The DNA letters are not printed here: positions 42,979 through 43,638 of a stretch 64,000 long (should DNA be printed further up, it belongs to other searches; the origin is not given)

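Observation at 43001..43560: DUF559 endonuclease cassette with terminal inverted repeats inserted in-frame inside the HMG-CoA lyase gene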

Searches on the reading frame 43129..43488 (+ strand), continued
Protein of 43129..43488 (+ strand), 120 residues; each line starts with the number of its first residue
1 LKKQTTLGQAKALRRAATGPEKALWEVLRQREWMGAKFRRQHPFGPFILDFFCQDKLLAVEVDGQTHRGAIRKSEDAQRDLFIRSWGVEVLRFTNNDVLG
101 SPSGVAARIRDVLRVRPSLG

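Call 86: search_solved_structures(query=A2, max_evalue=1, show_alignments=1)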
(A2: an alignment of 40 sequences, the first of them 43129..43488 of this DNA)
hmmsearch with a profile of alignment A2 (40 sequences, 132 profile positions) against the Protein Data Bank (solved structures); distinct sequences matched with E-value up to 1: 20.
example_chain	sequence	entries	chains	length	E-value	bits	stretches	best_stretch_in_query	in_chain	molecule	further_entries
3hrl_A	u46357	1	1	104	9.6e-36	125.8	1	21-121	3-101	Endonuclease-Like Protein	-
3r3p_A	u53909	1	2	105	0.00018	24.6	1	46-116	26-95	Mobile intron protein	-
3efx_D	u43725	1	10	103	0.098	15.7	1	61-108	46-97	Cholera enterotoxin subunit B, Heat-labile enterotoxin B chain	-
7lvb_D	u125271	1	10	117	0.1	15.7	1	61-110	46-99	Cholera enterotoxin B-subunit,Surface protein gp120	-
4oky_C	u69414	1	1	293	0.1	15.6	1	51-121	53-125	Restriction endonuclease PvuRts1 I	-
4oq2_A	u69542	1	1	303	0.11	15.6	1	51-121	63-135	Restriction endonuclease PvuRts1 I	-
1ct1_D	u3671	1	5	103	0.11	15.5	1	61-107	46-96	CHOLERA TOXIN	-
1chp_D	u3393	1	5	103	0.12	15.5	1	61-107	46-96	CHOLERA TOXIN B PENTAMER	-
1eei_D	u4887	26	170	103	0.12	15.4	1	61-107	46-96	PROTEIN (CHOLERA TOXIN B) | CHOLERA TOXIN B SUBUNIT PENTAMER | cholera toxin B subunit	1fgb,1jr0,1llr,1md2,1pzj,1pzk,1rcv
1chq_D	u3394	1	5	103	0.12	15.4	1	61-107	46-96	CHOLERA TOXIN B PENTAMER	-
2chb_D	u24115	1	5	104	0.12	15.4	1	61-107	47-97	CHOLERA TOXIN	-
3chb_D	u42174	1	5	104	0.13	15.3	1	61-106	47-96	CHOLERA TOXIN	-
6hsv_A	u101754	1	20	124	0.19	14.8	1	63-110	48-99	Toxin B subunit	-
5elc_A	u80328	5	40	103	0.2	14.7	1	63-107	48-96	Cholera enterotoxin subunit B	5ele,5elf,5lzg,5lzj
1ltr_D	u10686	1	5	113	0.26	14.4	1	59-110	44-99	HEAT-LABILE ENTEROTOXIN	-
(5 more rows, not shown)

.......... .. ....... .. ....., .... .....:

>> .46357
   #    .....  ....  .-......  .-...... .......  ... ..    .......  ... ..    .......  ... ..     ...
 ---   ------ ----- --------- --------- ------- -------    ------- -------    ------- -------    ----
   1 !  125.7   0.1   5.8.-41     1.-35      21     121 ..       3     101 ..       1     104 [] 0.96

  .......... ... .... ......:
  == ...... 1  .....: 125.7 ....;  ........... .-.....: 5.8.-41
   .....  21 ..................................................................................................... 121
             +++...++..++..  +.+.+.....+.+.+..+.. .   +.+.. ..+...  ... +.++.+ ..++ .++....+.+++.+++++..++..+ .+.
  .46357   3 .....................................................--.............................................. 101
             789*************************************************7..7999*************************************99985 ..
